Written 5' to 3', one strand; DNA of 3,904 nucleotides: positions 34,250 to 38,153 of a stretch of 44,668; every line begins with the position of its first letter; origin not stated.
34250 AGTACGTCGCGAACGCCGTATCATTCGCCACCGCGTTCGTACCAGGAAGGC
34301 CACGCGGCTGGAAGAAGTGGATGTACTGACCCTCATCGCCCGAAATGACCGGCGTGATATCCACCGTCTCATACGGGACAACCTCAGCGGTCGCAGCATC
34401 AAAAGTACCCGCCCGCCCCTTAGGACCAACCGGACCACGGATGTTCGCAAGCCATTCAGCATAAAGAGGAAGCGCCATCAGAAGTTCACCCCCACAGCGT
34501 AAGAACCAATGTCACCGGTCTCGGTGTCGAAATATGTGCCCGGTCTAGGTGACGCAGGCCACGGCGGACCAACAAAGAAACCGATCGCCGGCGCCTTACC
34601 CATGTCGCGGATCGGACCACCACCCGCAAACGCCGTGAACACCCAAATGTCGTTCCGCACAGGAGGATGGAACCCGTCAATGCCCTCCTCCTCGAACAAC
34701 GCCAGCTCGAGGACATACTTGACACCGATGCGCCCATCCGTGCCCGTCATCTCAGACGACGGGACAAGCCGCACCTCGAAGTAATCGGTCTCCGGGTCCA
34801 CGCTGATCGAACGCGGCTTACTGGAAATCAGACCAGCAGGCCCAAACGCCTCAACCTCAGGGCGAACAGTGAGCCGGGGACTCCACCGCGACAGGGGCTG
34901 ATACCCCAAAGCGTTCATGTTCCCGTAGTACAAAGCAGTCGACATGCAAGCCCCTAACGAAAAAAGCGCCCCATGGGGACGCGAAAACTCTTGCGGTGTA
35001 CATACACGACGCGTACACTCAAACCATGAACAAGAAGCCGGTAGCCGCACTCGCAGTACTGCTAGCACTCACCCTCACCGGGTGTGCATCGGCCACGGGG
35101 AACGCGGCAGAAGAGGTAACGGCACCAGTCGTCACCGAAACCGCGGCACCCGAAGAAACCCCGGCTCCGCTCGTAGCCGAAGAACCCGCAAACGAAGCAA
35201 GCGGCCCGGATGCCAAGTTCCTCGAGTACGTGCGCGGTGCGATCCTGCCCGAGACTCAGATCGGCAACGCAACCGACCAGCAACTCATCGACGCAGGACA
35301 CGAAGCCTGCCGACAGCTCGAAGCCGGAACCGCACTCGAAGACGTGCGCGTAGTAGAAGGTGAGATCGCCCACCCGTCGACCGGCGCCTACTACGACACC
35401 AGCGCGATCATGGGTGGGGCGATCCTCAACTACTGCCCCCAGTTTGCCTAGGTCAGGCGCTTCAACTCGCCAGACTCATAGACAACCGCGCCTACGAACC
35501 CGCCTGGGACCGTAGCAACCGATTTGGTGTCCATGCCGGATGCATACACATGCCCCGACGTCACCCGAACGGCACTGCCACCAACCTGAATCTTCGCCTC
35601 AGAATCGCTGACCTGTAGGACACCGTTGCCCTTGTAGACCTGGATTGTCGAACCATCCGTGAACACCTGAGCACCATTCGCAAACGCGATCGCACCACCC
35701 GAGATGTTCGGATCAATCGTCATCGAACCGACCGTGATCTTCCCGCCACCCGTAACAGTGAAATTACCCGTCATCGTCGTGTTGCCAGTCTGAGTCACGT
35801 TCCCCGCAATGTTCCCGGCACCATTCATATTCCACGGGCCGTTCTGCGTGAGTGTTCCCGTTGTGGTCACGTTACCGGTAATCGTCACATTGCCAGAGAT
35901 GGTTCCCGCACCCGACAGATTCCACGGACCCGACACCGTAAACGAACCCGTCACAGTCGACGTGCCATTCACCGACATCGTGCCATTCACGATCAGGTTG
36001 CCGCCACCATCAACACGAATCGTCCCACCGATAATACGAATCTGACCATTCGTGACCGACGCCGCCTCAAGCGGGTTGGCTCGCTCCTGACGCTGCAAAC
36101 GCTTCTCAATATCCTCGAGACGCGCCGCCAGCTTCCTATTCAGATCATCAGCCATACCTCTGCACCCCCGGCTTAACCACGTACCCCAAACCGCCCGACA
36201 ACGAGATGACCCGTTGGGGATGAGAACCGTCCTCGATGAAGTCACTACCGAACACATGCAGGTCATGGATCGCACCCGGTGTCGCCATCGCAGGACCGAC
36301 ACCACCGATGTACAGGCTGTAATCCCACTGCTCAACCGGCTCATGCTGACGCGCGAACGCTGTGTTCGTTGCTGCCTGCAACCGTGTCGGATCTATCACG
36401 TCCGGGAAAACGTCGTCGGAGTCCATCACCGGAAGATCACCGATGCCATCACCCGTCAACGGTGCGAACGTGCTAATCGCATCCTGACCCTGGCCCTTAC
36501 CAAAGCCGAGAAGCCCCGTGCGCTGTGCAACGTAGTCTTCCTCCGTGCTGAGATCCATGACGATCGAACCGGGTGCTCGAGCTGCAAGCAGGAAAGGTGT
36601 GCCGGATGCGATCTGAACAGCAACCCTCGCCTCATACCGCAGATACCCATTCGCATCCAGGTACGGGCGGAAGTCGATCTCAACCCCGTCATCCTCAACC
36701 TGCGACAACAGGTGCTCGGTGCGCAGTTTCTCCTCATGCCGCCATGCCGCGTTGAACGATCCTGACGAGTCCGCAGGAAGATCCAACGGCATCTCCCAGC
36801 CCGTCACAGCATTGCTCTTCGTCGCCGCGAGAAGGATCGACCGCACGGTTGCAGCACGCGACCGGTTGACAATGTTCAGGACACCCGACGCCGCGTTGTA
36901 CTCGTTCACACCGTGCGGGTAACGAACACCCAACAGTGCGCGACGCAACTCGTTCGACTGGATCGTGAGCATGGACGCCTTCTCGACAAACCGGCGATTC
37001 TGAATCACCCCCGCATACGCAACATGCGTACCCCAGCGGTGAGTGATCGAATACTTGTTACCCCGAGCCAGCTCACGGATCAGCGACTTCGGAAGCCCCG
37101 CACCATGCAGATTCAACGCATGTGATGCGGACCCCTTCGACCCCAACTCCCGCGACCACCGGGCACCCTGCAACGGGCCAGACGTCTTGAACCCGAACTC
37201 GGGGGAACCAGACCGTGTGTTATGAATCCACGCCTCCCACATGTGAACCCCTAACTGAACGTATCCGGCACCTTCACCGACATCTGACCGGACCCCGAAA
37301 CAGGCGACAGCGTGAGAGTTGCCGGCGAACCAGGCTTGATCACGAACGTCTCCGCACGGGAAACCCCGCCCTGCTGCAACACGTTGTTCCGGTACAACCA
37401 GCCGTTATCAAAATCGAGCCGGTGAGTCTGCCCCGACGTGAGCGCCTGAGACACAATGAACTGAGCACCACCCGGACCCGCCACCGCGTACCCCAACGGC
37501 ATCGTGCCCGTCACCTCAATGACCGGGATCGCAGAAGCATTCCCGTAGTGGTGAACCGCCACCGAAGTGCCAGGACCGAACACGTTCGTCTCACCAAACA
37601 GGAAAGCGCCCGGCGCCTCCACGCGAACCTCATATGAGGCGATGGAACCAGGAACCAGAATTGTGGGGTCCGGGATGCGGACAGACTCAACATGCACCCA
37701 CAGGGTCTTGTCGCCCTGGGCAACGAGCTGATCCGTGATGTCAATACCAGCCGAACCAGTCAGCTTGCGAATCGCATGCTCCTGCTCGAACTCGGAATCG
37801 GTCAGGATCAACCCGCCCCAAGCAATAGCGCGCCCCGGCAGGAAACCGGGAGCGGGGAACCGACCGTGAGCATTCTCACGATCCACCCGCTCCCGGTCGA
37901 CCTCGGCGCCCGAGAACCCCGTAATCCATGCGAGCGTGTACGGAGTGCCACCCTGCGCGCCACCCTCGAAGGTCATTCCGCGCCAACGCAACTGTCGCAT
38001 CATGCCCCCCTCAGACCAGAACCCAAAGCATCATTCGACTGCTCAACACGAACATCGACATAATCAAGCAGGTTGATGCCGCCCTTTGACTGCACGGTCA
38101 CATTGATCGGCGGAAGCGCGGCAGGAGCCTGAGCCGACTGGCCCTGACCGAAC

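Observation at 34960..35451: Inverted DUF732 lipoprotein gene inside the tail operon, with its own leaderless promoter, the shared operator and an odd minus-strand terminator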

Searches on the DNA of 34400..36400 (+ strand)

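Call 5: search_dna_similar(query=window:34400-36400:+, collection=phages, mode=near)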
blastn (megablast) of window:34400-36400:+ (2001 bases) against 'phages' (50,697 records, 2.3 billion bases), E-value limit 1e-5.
No match.

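Call 7: search_dna_similar(query=window:34400-36400:+, collection=phages, mode=distant)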
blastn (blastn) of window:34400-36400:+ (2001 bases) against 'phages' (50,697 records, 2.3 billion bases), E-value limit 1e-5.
No match.

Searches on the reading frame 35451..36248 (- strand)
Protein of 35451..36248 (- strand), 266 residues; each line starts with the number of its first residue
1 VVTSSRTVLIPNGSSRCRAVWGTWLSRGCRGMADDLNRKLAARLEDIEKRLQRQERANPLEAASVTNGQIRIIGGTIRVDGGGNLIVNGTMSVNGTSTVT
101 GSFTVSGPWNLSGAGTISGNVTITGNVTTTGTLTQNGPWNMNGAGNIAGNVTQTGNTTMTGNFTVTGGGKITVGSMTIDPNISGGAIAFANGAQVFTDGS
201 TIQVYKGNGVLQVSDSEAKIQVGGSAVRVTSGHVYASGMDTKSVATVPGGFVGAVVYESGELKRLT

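Call 6: search_protein_families(library=pfam, proteins=[window:35451-36248:-], max_evalue=1)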
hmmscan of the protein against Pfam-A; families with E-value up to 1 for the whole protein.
window:35451-36248:- (266 aa): 1 family
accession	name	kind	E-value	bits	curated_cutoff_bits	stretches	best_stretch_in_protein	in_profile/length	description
PF18836.7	B_solenoid_ydck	-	0.2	12.2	30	0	117-127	3-13/17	YdcK Beta solenoid repeat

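Call 10: search_protein_families(library=phrogs, proteins=[window:35451-36248:-], max_evalue=0.001)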
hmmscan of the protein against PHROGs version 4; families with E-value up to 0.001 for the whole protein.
window:35451-36248:- (266 aa): 2 families
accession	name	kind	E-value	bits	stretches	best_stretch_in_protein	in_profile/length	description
phrog_5070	-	unknown function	7.2e-05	23.3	1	83-170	87-180/182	-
phrog_4549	-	tail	0.00014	21.1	1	77-168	571-667/869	tail fiber protein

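Call 77: search_protein_families(library=ncbifam, proteins=[window:35451-36155:-], max_evalue=0.01)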
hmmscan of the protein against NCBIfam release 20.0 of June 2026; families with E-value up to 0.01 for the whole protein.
window:35451-36155:- (235 aa): 0 families

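Call 101: find_related_loci(query=A5, collection=viral_contigs, flank=3000)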
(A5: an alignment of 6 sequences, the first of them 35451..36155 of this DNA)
Query A5 (235 aa) in viral_contigs; peptide patterns used: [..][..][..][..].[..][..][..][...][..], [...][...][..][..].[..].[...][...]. (x = any residue, [..] = any of these).
34 stretches matched a pattern; 4 encode a relative of the query (tblastn E <= 1e-3); 4 distinct loci.
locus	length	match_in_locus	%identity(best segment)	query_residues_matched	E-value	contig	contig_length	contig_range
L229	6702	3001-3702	77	1-234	4e-115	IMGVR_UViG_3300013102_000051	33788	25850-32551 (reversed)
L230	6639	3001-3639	48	3-234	2e-69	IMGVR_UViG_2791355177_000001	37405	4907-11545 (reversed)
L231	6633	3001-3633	49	13-235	2e-56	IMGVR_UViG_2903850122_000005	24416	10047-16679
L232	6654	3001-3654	40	2-210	7e-39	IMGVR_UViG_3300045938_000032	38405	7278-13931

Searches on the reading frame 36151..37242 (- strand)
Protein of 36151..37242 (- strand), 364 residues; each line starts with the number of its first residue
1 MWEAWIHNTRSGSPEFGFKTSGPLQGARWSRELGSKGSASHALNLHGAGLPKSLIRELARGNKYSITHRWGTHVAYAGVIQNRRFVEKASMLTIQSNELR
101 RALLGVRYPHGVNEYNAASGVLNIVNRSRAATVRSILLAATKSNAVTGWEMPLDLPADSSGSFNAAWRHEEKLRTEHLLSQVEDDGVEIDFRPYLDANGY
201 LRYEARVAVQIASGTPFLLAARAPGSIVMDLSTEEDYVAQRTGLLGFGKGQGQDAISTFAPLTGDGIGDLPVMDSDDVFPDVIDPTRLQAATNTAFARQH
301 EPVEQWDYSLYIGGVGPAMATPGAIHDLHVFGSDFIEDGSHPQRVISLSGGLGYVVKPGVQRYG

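Call 10: search_protein_families(library=phrogs, proteins=[window:36151-37242:-], max_evalue=0.001)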
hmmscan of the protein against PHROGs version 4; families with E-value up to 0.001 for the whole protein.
window:36151-37242:- (364 aa): 1 family
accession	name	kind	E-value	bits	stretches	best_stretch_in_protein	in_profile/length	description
phrog_1885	-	tail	4.6e-15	55.6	1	23-350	33-364/1033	minor tail protein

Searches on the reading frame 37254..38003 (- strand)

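Call 10: search_protein_families(library=phrogs, proteins=[window:37254-38003:-], max_evalue=0.001)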
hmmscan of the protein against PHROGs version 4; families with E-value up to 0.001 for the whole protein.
window:37254-38003:- (250 aa): 2 families
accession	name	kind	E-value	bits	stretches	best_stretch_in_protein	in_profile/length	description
phrog_5577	-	tail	3.1e-21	77.1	1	146-249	191-294/295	minor tail protein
phrog_5360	-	tail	0.00015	22.1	0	25-86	33-95/292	minor tail protein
